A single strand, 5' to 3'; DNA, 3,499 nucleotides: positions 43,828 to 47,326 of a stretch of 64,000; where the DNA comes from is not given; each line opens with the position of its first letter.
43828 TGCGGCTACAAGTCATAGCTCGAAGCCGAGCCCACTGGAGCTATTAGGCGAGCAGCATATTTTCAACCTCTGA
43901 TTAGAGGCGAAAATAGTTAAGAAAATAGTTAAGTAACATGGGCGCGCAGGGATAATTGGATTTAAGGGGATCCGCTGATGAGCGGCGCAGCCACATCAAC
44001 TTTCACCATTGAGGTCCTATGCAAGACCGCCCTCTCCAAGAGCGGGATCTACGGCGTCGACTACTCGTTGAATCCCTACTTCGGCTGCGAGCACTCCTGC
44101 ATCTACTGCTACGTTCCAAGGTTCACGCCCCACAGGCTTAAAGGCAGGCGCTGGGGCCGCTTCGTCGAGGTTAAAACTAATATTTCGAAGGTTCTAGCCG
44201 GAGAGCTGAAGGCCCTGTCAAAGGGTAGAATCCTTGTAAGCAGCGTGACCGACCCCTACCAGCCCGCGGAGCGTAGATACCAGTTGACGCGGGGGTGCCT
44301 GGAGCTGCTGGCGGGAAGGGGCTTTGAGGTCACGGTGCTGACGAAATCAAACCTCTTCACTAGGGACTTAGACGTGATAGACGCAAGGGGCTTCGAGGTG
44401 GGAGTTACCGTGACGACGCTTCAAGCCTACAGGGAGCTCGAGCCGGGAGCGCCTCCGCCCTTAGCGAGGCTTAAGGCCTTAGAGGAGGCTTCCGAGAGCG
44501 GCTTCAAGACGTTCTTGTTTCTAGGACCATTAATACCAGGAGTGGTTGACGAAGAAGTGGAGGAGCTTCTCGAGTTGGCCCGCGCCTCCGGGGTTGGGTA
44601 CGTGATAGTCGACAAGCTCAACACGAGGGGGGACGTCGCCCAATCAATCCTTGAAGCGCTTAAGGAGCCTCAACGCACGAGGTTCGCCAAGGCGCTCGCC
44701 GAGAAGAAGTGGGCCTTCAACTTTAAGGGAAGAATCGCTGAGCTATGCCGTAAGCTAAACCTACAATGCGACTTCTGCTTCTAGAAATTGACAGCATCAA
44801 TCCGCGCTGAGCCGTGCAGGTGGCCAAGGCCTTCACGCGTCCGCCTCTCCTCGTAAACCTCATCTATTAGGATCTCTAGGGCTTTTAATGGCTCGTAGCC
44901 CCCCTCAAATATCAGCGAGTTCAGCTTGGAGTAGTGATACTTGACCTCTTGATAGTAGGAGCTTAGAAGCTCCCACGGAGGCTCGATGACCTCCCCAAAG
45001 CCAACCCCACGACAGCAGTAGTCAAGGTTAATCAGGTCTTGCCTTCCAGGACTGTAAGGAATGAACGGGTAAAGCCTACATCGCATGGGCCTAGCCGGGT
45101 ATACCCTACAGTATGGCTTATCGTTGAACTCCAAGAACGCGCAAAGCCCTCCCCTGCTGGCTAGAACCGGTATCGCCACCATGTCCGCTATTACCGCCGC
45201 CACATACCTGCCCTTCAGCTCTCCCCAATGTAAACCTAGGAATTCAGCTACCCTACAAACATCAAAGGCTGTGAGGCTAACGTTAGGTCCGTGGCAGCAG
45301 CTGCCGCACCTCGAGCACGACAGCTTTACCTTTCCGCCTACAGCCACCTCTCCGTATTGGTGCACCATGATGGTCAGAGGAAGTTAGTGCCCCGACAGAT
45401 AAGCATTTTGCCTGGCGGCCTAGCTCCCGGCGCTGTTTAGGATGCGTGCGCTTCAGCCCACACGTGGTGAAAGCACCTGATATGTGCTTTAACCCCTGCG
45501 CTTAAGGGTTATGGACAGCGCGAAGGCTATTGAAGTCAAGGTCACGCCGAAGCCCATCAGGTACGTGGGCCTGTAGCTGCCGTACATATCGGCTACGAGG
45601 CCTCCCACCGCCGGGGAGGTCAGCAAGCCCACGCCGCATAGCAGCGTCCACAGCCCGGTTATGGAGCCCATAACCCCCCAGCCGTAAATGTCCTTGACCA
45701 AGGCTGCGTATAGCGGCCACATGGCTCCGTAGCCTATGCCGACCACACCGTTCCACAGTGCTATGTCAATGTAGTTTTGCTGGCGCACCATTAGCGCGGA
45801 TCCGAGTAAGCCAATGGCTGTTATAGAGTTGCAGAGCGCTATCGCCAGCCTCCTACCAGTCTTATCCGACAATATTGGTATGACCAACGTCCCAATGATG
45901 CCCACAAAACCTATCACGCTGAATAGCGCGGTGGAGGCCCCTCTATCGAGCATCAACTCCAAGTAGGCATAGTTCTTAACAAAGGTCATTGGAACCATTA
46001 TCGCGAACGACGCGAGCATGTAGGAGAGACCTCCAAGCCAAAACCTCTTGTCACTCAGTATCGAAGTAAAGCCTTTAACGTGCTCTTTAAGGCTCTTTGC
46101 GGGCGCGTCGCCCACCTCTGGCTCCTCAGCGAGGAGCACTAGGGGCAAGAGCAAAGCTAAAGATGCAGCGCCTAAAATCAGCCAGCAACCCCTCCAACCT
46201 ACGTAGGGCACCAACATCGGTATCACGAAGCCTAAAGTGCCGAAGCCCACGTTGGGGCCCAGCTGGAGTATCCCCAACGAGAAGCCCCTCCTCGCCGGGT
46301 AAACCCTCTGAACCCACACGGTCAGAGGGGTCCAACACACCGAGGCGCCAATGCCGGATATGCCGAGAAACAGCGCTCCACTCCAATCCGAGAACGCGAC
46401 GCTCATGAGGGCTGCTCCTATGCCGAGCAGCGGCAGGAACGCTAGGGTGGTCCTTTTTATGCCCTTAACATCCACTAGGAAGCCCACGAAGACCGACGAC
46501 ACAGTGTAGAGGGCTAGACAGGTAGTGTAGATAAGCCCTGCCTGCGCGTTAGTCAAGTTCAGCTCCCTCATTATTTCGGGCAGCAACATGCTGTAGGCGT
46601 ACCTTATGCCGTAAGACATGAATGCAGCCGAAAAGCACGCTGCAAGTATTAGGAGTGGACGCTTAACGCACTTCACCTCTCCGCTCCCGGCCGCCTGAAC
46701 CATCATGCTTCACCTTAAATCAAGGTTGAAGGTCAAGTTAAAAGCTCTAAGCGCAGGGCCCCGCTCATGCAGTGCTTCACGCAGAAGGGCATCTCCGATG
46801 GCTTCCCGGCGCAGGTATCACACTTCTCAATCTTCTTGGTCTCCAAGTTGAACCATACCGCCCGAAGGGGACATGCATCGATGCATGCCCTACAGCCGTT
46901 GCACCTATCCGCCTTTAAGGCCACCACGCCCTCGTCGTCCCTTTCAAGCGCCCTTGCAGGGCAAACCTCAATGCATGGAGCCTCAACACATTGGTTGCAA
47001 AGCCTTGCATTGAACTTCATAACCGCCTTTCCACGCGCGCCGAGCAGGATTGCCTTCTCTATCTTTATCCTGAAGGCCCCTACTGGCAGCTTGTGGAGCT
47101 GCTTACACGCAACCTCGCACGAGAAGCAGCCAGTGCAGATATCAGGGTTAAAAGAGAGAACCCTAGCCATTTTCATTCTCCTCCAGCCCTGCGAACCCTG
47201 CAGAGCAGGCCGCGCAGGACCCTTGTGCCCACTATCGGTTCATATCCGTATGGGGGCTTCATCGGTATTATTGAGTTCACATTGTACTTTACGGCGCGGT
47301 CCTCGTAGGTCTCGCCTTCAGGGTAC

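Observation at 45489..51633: Acetylene-hydratase-like tungstoenzyme lacking Asp13, with its own Fe-S partner, MFS and tungstate importer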

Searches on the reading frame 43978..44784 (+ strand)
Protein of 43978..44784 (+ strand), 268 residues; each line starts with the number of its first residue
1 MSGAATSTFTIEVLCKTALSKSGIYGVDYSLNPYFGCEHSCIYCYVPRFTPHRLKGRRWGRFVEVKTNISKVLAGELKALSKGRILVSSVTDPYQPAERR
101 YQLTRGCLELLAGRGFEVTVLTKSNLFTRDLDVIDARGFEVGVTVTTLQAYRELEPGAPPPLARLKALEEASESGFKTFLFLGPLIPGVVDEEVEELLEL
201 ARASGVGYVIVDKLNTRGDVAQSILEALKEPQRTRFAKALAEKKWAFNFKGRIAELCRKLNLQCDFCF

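Call 3: search_protein_families(library=pfam, proteins=[window:43978-44784:+])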
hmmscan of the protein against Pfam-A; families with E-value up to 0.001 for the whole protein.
window:43978-44784:+ (268 aa): 1 family
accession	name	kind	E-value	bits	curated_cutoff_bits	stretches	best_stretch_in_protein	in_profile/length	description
PF04055.27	Radical_SAM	-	5e-14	53.2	29.5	1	32-201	2-166/166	Radical SAM superfamily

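Call 4: search_protein_families(library=ncbifam, proteins=[window:43978-44784:+])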
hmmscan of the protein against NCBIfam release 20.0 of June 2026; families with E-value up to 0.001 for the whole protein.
window:43978-44784:+ (268 aa): 4 families
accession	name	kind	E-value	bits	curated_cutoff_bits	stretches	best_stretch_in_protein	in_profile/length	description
NF033668.1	rSAM_PA0069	hypoth_equivalog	3.3e-40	138.2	360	1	26-229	56-269/348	PA0069 family radical SAM protein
NF038135.1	rSAM_Rv2578c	equivalog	4.3e-34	118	430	1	10-222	40-268/317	Rv2578c family radical SAM protein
TIGR04470.1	rSAM_mob_pairB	equivalog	3.1e-31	108.8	410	1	12-243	3-232/285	radical SAM mobile pair protein B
NF038136.1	rSAM_Rv_intein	exception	8.6e-26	90.9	700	1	57-205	350-508/574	intein-containing Rv2578c family radical SAM protein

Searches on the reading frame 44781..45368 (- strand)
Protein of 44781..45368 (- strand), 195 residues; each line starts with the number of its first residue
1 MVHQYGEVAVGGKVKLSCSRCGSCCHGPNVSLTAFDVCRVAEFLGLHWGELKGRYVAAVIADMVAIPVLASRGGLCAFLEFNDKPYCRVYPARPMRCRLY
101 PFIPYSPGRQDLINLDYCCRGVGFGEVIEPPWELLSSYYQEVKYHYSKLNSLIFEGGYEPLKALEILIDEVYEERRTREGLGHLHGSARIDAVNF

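Call 3: search_protein_families(library=pfam, proteins=[window:44781-45368:-])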
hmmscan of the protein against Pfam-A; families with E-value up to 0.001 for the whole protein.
window:44781-45368:- (195 aa): 1 family
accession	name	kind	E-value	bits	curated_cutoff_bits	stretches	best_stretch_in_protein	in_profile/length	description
PF03692.20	CxxCxxCC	-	8.2e-11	42.9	23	1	18-117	2-82/85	Putative zinc- or iron-chelating domain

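Call 4: search_protein_families(library=ncbifam, proteins=[window:44781-45368:-])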
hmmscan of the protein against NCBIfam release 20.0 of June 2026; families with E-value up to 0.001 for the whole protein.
window:44781-45368:- (195 aa): 0 families

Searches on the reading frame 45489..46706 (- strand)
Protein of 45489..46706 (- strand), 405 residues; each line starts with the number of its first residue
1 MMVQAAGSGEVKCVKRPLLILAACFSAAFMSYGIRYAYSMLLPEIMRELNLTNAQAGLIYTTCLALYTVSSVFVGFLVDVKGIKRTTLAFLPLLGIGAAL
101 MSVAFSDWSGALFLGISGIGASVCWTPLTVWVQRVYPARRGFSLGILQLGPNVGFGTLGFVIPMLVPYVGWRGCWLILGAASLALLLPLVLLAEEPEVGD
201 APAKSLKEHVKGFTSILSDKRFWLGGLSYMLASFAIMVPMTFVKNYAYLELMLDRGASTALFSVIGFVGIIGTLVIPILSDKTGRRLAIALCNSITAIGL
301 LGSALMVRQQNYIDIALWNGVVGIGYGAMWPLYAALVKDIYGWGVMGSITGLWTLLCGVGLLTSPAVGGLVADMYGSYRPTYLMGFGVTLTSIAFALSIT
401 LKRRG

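Call 3: search_protein_families(library=pfam, proteins=[window:45489-46706:-])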
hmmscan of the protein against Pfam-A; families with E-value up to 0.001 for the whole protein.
window:45489-46706:- (405 aa): 2 families
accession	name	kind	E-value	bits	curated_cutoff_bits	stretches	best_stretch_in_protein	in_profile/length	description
PF07690.21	MFS_1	-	5.4e-42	144.4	33.4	2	25-364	2-346/347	Major Facilitator Superfamily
PF00083.30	Sugar_tr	-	2.3e-06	27.2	22.3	1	252-391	38-181/452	Sugar (and other) transporter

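Call 4: search_protein_families(library=ncbifam, proteins=[window:45489-46706:-])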
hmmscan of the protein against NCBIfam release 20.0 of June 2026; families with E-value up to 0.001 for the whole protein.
window:45489-46706:- (405 aa): 14 families
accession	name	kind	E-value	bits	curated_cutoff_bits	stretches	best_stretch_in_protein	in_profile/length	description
NF049980.1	SfMCT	equivalog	6.3e-31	107.4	320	1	20-384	4-374/378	L-lactate MFS transporter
TIGR00890.1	2A0111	subfamily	1.5e-24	86.7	374.85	1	16-394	1-376/377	oxalate/formate antiport family MFS transporter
TIGR00881.1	2A0104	subfamily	3.6e-17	62.5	407.75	2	29-192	5-168/379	phosphoglycerate transporter protein PgtP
TIGR00895.1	2A0115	subfamily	9.3e-16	57.7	418.55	1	19-196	17-195/398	aromatic acid/H+ symport family MFS transporter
TIGR00892.1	2A0113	subfamily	6.2e-15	54.8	586.1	1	20-397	20-419/455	monocarboxylate transporter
TIGR00893.1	2A0114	subfamily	2.8e-14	52.9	395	1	29-389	4-388/399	D-galactonate transporter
TIGR00880.1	2_A_01_02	superfamily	1.7e-10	41.2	131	1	260-399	2-138/141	multidrug resistance protein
TIGR04259.1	oxa_formateAnti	equivalog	2.6e-08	33.1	335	1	21-397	5-389/405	oxalate/formate MFS antiporter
TIGR00886.1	2A0108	subfamily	2e-05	23.9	311.7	1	23-171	5-165/368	NarK family nitrate/nitrite MFS transporter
NF040998.1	MamZ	equivalog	8.4e-05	21.2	650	1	255-400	263-410/633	magnetosome biogenesis transporter MamZ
NF053757.1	BclibactTpBcbE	equivalog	0.0001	21.4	600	0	41-375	24-366/394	bacillibactin exporter BcbE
NF053813.1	MFS_TcaB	equivalog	0.00014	20.7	475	0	28-96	16-83/396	putative multidrug effflux MFS transporter TcaB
NF007107.1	PRK09556.1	equivalog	0.00051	19.1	497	1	25-156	36-173/469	hexose-6-phosphate:phosphate antiporter UhpT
NF007077.0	PRK09528.1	subfamily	0.00052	18.6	429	0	21-96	16-89/421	galactoside permease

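Call 73: search_solved_structures(query=window:45489-46706:-, max_evalue=0.001)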
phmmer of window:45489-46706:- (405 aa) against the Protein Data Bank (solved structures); distinct sequences matched with E-value up to 0.001: 7.
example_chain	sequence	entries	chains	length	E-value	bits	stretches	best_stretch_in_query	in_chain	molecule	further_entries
6g9x_A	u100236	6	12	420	2.5e-09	40.3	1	34-388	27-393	Major facilitator superfamily MFS_1 | L-lactate transporter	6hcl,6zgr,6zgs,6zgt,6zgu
7da5_A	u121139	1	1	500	1.2e-08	38.1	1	227-391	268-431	Monocarboxylate transporter 1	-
6lyy_A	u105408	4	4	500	1.5e-08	37.8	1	227-391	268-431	Monocarboxylate transporter 1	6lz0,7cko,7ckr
7yr5_A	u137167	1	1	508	1.6e-08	37.7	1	227-391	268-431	Monocarboxylate transporter 1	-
9l0b_A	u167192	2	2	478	2.6e-08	36.9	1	225-389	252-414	Monocarboxylate transporter 2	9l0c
7y1q_A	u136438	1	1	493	2.8e-08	36.9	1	224-391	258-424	Monocarboxylate transporter 1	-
7bp3_A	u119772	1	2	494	3e-08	36.8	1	225-389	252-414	Monocarboxylate transporter 2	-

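Call 76: search_solved_structures(query=window:45489-46706:-, max_evalue=1e-8, show_alignments=2)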
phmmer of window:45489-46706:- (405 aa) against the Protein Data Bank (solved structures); distinct sequences matched with E-value up to 1e-8: 1.
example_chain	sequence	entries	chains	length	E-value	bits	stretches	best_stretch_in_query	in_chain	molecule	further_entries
6g9x_A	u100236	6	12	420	2.5e-09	40.3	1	34-388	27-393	Major facilitator superfamily MFS_1 | L-lactate transporter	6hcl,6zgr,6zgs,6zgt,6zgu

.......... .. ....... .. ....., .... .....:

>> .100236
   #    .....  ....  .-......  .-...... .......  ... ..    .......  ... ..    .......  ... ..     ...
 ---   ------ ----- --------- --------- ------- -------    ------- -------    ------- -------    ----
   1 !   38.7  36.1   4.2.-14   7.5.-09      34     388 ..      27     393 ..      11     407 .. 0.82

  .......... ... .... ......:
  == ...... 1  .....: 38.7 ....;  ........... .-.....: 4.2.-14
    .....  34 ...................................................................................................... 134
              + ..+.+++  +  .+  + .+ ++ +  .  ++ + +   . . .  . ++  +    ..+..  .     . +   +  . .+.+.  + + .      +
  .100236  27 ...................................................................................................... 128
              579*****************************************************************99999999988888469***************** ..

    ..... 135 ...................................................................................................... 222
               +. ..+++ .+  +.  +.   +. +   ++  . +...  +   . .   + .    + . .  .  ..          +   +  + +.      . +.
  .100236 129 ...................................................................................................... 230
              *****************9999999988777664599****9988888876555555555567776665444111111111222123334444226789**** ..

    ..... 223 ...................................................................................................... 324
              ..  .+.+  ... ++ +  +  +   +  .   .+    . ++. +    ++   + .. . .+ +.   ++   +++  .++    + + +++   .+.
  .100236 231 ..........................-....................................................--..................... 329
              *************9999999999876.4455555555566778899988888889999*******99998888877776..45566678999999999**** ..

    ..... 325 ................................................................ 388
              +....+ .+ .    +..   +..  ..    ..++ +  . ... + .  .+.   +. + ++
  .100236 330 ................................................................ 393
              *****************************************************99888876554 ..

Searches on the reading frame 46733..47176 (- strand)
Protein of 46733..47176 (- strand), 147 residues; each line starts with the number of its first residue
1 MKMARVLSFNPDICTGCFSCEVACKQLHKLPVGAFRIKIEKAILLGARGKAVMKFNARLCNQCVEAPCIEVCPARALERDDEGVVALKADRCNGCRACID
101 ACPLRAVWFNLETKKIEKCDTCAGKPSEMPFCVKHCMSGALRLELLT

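Call 3: search_protein_families(library=pfam, proteins=[window:46733-47176:-])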
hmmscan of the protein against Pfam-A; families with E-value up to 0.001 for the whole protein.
window:46733-47176:- (147 aa): 11 families
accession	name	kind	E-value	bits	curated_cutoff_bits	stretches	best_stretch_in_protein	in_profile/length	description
PF13247.11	Fer4_11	-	1.5e-18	67.2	26.2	1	53-143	3-97/100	4Fe-4S dicluster domain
PF12837.12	Fer4_6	-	1e-12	47.8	25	2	89-103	6-20/24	4Fe-4S binding domain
PF12838.12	Fer4_7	-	1.9e-11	44.7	27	2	14-76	2-52/52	4Fe-4S dicluster domain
PF13187.11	Fer4_9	-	1.4e-09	38.2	27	2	60-105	2-50/52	4Fe-4S dicluster domain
PF13237.11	Fer4_10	-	9.9e-09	35.4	25.5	1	53-103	2-53/53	4Fe-4S dicluster domain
PF12797.12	Fer4_2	-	3.7e-08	33.2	24.5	2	85-103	3-21/22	4Fe-4S binding domain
PF25160.1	LdpA_Fe-S-bd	-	4e-07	30.2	27.6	1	65-107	6-43/49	LdpA Fe-S cluster-binding domain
PF00037.32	Fer4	-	3.9e-06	26.9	21.1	1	89-106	5-22/24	4Fe-4S binding domain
PF12798.12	Fer4_3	-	0.00011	23.2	27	0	92-106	1-15/15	4Fe-4S binding domain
PF12800.12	Fer4_4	-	0.00013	22.4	24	1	90-103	2-15/17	4Fe-4S binding domain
PF14697.11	Fer4_21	-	0.00014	22.3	35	1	60-104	8-53/59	4Fe-4S dicluster domain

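Call 4: search_protein_families(library=ncbifam, proteins=[window:46733-47176:-])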
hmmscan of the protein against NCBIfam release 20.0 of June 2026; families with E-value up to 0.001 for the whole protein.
window:46733-47176:- (147 aa): 51 families (the best 25 are shown)
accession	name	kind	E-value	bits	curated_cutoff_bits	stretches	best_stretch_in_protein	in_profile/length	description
NF011569.0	PRK14993.1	equivalog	4.5e-25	88.5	416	1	13-140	52-182/244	tetrathionate reductase subunit TtrB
TIGR02951.1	DMSO_dmsB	equivalog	1.8e-23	83.4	214.1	1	11-142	8-149/161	DMSO/selenate family reductase complex B subunit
TIGR03149.1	cyt_nit_nrfC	equivalog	2.7e-23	82.5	377.6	1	12-142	46-180/225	cytochrome c nitrite reductase Fe-S protein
NF045766.1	PhenlGlyoxDHPadI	equivalog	2.2e-22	79.4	700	1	4-143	4-135/443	NADH-dependent phenylglyoxylate dehydrogenase subunit beta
TIGR03478.1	DMSO_red_II_bet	subfamily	4.8e-20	71.7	480.7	1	55-138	126-212/321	DMSO reductase family type II enzyme, iron-sulfur subunit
NF038355.1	FDH3_beta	equivalog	2.5e-19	70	240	1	11-129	9-128/180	formate dehydrogenase FDH3 subunit beta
NF007382.0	PRK09898.1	equivalog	9.9e-18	64.4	213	1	10-143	64-200/208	ferredoxin-like protein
NF041715.1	arsenate_red_ArrB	equivalog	1.9e-17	63.6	450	1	12-113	10-110/233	arsenate respiratory reductase iron-sulfur subunit ArrB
NF045797.1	DsrO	equivalog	3.7e-17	62.5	200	1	16-138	56-195/235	sulfate reduction electron transfer complex DsrMKJOP subunit DsrO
NF009408.0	PRK12769.1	equivalog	2.5e-16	58.9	1003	1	3-143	1-144/659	formate-dependent uric acid utilization protein AegA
TIGR01660.1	narH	equivalog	6.9e-16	57.7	524.05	1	46-125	169-249/492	nitrate reductase subunit beta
NF009451.0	PRK12809.1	equivalog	8.8e-16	57.3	1154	1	8-143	6-136/639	formate-dependent uric acid utilization protein YgfT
NF008134.0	PRK10882.1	equivalog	2e-15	56.7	263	1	54-141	107-203/329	hydrogenase 2 operon protein HybA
NF042979.1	EthbenzDh_ebdB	equivalog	3.5e-15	55.7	740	1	53-124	146-218/354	ethylbenzene dehydrogenase subunit beta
NF007658.0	PRK10330.1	equivalog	7.7e-15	54.8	260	1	3-106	1-103/181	electron transport protein HydN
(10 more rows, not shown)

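Call 74: search_solved_structures(query=window:46733-47176:-, max_evalue=0.00001)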
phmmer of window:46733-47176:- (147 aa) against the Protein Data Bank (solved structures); distinct sequences matched with E-value up to 0.00001: 29.
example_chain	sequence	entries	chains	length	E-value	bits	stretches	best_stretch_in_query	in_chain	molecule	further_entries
9mqx_E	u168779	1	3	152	1e-19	74.4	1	3-141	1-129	Fe-S-cluster-containing hydrogenase subunit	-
8c0z_C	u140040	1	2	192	3.3e-18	69.4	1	5-141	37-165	Iron-sulfur cluster-binding protein potential subunit of aldehyde oxidoreductase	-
4ydd_B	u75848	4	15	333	2.7e-17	66.5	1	57-142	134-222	DMSO reductase family type II enzyme, iron-sulfur subunit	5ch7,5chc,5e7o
1q16_B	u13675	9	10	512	4.8e-17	65.7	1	51-137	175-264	Respiratory nitrate reductase 1 beta chain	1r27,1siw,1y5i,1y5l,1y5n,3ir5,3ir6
2vpw_B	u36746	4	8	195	6e-17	65.4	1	8-137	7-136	NRFC PROTEIN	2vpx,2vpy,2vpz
6cz7_B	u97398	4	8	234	2.4e-16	63.4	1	12-114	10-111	4Fe-4S ferredoxin, iron-sulfur binding domain protein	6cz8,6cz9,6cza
2ivf_B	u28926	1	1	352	2.4e-16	63.4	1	55-125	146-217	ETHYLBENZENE DEHYDROGENASE BETA-SUBUNIT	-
1y4z_B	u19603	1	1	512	2.5e-16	63.4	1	51-137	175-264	Respiratory nitrate reductase 1 beta chain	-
3egw_B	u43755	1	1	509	3.2e-16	63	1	51-137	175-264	Respiratory nitrate reductase 1 beta chain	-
9sw6_G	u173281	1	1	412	8.6e-14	55.1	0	52-107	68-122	Polyferredoxin protein MvhB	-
9vap_B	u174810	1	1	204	3e-13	53.4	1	13-143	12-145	4Fe-4S dicluster domain-containing protein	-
1kqf_B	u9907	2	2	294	4.9e-11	46.2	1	11-142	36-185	FORMATE DEHYDROGENASE, NITRATE-INDUCIBLE, IRON-SULFUR SUBUNIT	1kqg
7qv7_B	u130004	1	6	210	6e-11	45.9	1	9-107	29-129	Hydrogen dependent carbon dioxide reductase subunit HycB4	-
7z0s_B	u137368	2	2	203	7e-11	45.7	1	8-110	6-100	Formate hydrogenlyase subunit 2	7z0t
7qv7_A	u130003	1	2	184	8.1e-11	45.5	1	8-113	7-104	Hydrogen dependent carbon dioxide reductase subunit HycB3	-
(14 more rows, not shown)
